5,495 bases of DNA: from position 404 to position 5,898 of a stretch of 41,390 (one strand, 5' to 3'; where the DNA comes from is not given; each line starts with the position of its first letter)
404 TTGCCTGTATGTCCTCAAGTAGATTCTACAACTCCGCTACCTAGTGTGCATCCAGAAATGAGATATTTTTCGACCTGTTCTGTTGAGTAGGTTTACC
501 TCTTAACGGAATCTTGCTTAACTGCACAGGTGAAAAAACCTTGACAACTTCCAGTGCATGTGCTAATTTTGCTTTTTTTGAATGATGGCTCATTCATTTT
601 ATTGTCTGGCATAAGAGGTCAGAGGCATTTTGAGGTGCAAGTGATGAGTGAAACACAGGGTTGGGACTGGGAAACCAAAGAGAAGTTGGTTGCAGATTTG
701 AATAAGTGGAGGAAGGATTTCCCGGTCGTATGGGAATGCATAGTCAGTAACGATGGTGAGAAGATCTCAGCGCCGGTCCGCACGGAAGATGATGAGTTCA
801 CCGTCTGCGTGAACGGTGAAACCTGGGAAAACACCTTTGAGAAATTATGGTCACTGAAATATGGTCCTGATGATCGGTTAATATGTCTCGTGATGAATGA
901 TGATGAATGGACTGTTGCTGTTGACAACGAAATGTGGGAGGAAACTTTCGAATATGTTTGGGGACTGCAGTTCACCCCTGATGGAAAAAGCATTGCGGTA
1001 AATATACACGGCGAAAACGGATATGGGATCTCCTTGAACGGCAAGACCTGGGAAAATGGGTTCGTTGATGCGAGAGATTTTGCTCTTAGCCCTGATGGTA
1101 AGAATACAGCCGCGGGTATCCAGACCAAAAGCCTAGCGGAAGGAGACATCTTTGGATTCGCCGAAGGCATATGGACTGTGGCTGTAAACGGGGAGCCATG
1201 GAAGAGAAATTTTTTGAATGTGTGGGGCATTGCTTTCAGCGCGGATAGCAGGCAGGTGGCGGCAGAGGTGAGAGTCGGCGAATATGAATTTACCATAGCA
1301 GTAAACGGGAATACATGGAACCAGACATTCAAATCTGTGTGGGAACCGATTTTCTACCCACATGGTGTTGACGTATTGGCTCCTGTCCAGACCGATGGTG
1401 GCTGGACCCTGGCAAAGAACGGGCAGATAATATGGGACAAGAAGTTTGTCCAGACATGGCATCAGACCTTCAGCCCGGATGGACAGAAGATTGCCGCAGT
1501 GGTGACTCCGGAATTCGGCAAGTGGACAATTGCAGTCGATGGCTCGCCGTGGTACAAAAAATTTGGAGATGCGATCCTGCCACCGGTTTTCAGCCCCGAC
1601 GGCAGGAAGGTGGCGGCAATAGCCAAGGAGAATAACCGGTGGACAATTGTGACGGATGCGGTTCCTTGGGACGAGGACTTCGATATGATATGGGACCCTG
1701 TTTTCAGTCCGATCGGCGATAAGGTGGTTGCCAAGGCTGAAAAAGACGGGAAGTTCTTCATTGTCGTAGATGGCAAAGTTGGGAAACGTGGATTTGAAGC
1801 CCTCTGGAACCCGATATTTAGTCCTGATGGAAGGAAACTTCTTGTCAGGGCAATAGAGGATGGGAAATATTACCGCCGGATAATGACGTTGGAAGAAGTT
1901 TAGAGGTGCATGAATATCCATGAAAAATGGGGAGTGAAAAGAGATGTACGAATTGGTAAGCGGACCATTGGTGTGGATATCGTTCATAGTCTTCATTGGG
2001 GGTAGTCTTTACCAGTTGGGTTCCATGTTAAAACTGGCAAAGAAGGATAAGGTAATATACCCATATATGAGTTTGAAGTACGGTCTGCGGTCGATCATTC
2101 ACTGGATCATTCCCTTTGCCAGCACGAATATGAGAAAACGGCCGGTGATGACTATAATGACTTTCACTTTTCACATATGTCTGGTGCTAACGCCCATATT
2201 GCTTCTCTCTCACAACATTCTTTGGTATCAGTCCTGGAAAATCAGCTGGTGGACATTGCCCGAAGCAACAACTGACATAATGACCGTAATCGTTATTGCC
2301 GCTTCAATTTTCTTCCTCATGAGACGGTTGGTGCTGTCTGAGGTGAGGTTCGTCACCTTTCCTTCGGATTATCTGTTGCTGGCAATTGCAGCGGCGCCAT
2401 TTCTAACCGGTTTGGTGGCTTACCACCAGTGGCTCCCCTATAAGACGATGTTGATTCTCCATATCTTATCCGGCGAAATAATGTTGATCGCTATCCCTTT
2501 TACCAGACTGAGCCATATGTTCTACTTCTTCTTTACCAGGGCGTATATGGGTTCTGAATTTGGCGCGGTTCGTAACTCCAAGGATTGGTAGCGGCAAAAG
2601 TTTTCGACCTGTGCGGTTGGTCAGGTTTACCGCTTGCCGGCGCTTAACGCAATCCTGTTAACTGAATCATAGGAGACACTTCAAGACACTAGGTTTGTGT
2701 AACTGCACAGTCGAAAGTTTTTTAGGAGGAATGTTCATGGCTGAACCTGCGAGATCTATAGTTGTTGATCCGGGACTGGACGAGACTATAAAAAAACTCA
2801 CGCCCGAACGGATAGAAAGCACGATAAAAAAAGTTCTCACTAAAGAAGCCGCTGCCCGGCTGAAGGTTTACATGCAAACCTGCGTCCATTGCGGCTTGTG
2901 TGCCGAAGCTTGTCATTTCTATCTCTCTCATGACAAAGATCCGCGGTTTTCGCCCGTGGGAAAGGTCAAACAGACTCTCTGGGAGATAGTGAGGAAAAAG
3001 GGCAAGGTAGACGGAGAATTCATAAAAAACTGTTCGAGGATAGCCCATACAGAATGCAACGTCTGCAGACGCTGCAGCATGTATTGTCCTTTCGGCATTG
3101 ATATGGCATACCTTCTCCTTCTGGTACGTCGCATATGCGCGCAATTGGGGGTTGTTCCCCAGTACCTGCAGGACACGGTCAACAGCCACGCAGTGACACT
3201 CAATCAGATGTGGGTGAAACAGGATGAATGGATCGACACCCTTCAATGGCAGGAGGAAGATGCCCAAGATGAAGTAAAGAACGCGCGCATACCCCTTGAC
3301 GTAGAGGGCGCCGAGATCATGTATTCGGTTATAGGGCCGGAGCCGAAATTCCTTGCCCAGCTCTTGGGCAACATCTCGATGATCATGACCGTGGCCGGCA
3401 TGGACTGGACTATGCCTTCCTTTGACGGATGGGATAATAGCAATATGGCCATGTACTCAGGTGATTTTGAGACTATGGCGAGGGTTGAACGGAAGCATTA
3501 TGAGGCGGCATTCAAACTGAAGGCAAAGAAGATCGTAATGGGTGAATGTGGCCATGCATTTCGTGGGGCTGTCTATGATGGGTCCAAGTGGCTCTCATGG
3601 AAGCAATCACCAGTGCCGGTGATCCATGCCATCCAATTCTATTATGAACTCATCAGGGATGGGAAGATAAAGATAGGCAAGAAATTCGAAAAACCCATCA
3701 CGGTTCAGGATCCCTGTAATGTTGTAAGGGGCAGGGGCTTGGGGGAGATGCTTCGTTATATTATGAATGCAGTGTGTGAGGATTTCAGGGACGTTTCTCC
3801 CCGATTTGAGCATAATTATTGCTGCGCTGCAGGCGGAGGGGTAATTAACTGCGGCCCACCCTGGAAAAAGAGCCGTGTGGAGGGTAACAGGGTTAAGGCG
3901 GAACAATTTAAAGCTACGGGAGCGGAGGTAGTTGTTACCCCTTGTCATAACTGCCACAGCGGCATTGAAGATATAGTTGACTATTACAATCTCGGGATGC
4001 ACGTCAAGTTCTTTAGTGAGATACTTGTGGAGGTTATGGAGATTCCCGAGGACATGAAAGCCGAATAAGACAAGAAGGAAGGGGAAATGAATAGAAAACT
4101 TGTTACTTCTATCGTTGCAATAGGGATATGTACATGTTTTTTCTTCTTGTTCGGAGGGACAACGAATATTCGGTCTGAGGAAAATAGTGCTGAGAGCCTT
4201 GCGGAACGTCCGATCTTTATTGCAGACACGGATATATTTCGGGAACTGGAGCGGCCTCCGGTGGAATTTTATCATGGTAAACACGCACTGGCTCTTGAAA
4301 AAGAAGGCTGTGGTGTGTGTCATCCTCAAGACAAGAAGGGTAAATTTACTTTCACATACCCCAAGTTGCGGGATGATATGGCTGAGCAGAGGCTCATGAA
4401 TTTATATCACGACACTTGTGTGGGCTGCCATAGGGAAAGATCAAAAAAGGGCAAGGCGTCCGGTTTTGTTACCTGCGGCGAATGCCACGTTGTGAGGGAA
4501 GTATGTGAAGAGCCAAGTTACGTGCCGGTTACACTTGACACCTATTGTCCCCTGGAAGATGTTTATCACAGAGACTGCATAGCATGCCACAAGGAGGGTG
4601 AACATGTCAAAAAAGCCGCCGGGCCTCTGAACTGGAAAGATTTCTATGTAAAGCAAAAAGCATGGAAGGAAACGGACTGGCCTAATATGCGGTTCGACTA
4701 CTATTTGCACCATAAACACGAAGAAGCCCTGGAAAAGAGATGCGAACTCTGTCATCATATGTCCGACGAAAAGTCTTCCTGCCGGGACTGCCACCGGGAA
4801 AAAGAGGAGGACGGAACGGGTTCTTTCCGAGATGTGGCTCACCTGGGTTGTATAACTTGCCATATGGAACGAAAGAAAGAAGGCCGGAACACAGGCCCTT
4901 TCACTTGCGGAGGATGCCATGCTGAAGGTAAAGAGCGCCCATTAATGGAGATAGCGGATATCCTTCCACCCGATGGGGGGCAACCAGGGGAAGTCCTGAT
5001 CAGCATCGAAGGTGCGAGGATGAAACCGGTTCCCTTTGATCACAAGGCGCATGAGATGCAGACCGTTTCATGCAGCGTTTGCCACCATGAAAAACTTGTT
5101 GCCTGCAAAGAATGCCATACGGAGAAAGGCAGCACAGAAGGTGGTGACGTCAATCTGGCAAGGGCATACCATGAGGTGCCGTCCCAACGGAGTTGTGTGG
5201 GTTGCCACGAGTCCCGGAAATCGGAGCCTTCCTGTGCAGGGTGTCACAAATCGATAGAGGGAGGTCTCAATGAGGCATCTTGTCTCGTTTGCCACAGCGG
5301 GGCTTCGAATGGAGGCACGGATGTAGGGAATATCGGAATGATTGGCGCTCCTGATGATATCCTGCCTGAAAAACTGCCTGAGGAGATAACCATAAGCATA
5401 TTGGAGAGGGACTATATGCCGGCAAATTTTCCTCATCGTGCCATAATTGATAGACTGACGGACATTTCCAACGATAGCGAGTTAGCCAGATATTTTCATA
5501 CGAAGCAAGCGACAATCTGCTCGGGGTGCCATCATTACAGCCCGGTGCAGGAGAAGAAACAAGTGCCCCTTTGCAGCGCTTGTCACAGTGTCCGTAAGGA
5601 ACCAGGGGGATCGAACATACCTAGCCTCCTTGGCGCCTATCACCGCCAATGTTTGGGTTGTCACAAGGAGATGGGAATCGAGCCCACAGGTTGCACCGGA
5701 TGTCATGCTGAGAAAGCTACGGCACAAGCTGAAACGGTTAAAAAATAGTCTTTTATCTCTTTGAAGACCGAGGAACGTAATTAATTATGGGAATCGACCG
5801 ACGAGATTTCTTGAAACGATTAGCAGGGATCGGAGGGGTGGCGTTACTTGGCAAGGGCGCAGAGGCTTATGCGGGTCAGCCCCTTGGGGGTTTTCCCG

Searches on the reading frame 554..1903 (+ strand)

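Call 13: search_protein_families(library=pfam, proteins=[window:554-1903:+])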
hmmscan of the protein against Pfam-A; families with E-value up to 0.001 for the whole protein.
window:554-1903:+ (449 aa): 1 family
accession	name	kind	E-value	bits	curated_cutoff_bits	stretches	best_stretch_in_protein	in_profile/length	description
PF07676.18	PD40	-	1.6e-10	41.1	20.9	0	419-431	13-25/38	WD40-like Beta Propeller Repeat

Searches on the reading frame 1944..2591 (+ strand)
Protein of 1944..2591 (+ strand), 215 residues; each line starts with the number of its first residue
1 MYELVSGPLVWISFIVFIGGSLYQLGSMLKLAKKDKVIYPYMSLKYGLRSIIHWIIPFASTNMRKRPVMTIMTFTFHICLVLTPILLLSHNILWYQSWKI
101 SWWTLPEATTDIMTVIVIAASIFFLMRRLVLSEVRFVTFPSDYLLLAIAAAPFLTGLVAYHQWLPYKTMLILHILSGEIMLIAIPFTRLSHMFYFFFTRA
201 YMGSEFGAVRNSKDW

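Call 13: search_protein_families(library=pfam, proteins=[window:1944-2591:+])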
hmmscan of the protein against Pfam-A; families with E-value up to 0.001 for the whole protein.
window:1944-2591:+ (215 aa): 1 family
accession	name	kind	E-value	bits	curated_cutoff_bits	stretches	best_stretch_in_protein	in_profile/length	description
PF02665.19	Nitrate_red_gam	-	0.00018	21.7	22.9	0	168-203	175-208/217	Nitrate reductase gamma subunit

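Call 47: find_encoding_contigs(protein=window:1944-2591:+, flank=10000, max_places=4)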
Protein window:1944-2591:+ (215 aa): 5 contigs read that carry it; 3 places shown.
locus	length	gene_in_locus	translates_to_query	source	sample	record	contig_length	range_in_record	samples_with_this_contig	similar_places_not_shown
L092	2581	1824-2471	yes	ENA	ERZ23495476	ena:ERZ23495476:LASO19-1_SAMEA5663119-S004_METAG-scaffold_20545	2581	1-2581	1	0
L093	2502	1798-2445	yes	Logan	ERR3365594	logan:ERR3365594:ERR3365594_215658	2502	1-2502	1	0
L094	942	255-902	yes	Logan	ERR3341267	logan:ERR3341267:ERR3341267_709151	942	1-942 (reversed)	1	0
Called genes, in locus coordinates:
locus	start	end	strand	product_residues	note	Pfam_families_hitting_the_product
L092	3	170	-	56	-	?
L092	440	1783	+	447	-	-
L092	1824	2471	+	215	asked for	-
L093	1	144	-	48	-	?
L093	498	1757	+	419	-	-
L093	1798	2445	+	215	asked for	-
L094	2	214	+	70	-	?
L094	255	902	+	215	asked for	-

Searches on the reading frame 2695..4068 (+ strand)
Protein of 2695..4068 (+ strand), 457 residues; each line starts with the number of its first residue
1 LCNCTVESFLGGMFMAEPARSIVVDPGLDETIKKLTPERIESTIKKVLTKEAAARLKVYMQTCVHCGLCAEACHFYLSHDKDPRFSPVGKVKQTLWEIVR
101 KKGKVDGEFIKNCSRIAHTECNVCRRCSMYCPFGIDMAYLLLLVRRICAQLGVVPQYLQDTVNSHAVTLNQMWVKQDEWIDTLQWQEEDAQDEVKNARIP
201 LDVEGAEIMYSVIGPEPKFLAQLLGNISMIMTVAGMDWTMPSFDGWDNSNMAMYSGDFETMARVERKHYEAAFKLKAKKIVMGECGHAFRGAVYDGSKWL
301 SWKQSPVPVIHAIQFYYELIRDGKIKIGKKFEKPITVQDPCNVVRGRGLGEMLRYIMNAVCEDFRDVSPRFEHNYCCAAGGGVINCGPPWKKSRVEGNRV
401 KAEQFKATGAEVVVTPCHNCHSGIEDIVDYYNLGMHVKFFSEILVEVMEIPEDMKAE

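Call 13: search_protein_families(library=pfam, proteins=[window:2695-4068:+])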
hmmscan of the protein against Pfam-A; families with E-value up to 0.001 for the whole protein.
window:2695-4068:+ (457 aa): 6 families
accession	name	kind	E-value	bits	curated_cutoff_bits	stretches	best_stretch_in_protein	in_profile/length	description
PF13183.11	Fer4_8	-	6.6e-10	39.8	27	1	60-135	2-68/68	4Fe-4S dicluster domain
PF02754.22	CCG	-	2.3e-08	34.5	20.6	1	335-424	1-84/85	Cysteine-rich domain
PF13534.11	Fer4_17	-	3.9e-06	27.7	22.2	1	63-136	2-61/61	4Fe-4S dicluster domain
PF12837.12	Fer4_6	-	4e-05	23.8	25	0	61-75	7-21/24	4Fe-4S binding domain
PF00037.32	Fer4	-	7.1e-05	22.9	21.1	0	60-73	5-18/24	4Fe-4S binding domain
PF12797.12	Fer4_2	-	0.00078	19.7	24.5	0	60-74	7-21/22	4Fe-4S binding domain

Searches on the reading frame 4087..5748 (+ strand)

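Call 13: search_protein_families(library=pfam, proteins=[window:4087-5748:+])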
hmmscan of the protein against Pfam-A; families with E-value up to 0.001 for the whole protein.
window:4087-5748:+ (553 aa): 4 families
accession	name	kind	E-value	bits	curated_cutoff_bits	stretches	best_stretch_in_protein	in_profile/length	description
PF02085.21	Cytochrom_CIII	-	9e-42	142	22.9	4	310-403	16-101/101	Class III cytochrome C family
PF14522.11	Cytochrome_C7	-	7.7e-08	32.5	24.8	1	60-134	2-66/67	Cytochrome c7 and related cytochrome c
PF22113.1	Mtrc-MtrF_II-IV_dom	-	0.00026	21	30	0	231-406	8-166/176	Outer membrane cytochrome MtrC/MtrF-like, domains II/IV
PF09699.15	Paired_CXXCH_1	-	0.00047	20.2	20.6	0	486-529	3-39/41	Doubled CXXCH motif (Paired_CXXCH_1)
